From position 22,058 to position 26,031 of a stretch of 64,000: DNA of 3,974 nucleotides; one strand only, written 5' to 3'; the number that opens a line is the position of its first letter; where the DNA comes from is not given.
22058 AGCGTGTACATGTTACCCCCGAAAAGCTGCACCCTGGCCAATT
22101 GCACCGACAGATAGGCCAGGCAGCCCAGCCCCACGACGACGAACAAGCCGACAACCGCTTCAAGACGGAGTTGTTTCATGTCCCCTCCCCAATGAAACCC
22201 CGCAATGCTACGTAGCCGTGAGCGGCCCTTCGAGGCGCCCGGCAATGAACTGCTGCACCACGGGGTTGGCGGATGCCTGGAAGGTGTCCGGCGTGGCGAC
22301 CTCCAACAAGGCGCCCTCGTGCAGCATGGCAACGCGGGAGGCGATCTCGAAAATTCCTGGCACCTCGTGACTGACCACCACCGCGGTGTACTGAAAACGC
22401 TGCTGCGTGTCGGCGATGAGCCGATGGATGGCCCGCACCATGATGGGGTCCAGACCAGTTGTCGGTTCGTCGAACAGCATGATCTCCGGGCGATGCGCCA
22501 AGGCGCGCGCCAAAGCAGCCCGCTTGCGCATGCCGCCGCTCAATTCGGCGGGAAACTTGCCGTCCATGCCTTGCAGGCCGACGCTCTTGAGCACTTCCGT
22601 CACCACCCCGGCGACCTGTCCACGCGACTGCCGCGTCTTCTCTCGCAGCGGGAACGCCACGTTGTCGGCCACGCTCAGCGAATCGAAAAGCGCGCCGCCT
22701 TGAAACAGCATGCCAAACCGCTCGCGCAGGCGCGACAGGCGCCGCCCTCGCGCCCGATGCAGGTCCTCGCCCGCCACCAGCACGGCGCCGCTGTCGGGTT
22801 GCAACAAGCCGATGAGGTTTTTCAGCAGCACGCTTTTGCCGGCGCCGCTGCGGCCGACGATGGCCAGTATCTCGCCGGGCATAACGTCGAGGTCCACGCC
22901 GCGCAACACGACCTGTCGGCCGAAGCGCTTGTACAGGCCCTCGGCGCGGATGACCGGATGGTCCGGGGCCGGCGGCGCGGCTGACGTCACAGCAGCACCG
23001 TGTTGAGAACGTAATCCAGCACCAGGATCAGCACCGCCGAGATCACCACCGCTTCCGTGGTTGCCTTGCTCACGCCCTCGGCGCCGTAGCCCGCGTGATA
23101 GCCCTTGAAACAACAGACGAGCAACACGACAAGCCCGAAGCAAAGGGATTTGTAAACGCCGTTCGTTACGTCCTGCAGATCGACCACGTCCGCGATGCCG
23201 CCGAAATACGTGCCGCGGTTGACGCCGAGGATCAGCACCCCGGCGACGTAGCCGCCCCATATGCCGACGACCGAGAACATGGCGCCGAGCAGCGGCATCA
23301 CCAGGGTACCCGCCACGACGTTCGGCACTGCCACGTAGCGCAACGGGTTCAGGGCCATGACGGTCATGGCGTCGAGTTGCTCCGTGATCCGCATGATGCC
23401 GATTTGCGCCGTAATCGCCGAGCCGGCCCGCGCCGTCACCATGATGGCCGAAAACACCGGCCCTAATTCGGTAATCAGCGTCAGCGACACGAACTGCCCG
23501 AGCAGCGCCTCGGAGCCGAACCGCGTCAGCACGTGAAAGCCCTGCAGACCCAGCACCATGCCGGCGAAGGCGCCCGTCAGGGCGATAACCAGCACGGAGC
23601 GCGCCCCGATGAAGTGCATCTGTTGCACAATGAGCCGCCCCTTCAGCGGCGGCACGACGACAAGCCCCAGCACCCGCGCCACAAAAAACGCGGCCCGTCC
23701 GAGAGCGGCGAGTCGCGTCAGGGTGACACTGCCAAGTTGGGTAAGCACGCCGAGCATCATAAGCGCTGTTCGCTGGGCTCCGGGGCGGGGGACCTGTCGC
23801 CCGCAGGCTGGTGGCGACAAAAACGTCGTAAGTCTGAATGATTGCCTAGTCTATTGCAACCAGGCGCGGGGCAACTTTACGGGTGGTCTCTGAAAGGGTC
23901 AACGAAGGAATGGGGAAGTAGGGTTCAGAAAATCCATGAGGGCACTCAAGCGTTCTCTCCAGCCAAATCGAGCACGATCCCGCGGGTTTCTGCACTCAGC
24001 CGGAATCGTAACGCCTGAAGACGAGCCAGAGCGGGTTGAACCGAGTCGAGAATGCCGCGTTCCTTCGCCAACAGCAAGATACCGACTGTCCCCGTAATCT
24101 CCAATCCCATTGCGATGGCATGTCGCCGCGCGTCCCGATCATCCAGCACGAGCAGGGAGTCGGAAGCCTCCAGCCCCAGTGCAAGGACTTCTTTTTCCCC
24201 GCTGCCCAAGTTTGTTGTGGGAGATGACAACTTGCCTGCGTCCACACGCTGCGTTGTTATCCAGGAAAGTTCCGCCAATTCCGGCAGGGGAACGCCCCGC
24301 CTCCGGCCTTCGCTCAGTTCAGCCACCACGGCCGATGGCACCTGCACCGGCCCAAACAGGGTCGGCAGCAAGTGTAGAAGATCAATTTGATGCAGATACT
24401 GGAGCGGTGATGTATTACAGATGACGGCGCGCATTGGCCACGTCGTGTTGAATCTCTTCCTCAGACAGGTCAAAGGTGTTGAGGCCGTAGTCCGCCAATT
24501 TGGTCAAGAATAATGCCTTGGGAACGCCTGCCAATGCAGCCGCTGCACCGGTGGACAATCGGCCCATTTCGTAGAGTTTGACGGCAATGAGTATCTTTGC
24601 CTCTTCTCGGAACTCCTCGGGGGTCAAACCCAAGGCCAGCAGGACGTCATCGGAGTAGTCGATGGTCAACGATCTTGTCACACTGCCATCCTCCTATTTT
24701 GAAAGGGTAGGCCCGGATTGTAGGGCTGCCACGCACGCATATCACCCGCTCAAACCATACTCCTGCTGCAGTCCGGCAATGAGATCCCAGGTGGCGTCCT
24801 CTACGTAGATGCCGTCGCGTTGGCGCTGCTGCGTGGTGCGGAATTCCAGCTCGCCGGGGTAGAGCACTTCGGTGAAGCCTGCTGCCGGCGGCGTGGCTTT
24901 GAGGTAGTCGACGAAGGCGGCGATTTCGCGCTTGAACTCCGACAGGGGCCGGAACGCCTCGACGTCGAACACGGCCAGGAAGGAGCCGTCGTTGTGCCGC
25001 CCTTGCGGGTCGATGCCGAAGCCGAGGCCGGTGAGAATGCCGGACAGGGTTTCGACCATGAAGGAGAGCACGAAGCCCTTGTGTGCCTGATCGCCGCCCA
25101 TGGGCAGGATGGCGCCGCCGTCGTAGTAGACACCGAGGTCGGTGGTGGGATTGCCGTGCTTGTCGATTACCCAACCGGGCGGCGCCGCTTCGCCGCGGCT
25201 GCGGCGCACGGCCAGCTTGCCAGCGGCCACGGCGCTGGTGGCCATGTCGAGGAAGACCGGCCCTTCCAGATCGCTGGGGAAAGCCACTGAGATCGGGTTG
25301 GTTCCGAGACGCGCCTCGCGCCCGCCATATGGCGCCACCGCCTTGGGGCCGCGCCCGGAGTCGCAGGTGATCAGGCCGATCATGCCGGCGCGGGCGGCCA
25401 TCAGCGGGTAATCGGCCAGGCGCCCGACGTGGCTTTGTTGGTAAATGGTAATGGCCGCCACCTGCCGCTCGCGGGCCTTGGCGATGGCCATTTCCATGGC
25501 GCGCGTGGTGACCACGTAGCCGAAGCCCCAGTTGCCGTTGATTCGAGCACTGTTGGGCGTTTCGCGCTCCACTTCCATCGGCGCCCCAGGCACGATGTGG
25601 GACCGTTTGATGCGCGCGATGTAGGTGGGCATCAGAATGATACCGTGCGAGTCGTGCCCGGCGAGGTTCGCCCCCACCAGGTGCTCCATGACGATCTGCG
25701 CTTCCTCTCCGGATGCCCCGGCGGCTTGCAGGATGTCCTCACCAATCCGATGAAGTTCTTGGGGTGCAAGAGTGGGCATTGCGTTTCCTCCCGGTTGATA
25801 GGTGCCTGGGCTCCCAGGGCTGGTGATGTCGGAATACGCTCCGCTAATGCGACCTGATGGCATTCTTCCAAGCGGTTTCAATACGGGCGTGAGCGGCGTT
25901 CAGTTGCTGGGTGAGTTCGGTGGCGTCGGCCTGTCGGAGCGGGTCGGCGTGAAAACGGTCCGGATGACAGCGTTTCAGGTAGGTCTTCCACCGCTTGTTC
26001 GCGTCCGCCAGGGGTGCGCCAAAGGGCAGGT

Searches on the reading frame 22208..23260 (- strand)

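Call 13: search_protein_families(library=pfam, proteins=[window:22208-23260:-], max_evalue=0.001)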
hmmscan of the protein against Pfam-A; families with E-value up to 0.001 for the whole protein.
window:22208-23260:- (350 aa): 3 families
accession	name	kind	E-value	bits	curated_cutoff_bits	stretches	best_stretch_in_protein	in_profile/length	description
PF00005.33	ABC_tran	-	2.3e-34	119.4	25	1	119-268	1-137/137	ABC transporter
PF13304.12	AAA_21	-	3.2e-08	34.5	27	1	238-298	236-298/304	AAA domain, putative AbiEii toxin, Type IV TA system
PF02463.25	SMC_N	-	0.00065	19.6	40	0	239-300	136-201/220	RecF/RecN/SMC N terminal domain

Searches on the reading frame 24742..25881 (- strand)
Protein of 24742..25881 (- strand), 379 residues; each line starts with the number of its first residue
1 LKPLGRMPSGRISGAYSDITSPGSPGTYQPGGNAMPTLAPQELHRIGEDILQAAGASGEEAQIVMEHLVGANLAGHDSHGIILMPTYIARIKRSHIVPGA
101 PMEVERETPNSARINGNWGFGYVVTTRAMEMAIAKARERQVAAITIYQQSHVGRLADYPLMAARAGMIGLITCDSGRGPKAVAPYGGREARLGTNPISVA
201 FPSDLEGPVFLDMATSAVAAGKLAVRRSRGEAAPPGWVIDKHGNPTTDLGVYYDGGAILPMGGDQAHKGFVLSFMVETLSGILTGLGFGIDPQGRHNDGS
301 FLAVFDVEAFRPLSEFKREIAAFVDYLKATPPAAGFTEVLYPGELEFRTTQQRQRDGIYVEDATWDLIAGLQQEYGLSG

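Call 58: search_protein_families(library=pfam, proteins=[window:24742-25881:-], max_evalue=0.00001)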
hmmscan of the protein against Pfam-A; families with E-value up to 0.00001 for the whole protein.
window:24742-25881:- (379 aa): 1 family
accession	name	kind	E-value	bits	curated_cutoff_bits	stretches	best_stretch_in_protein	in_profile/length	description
PF02615.19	Ldh_2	-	4.8e-108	361.6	38.8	1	40-367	3-331/333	Malate/L-lactate dehydrogenase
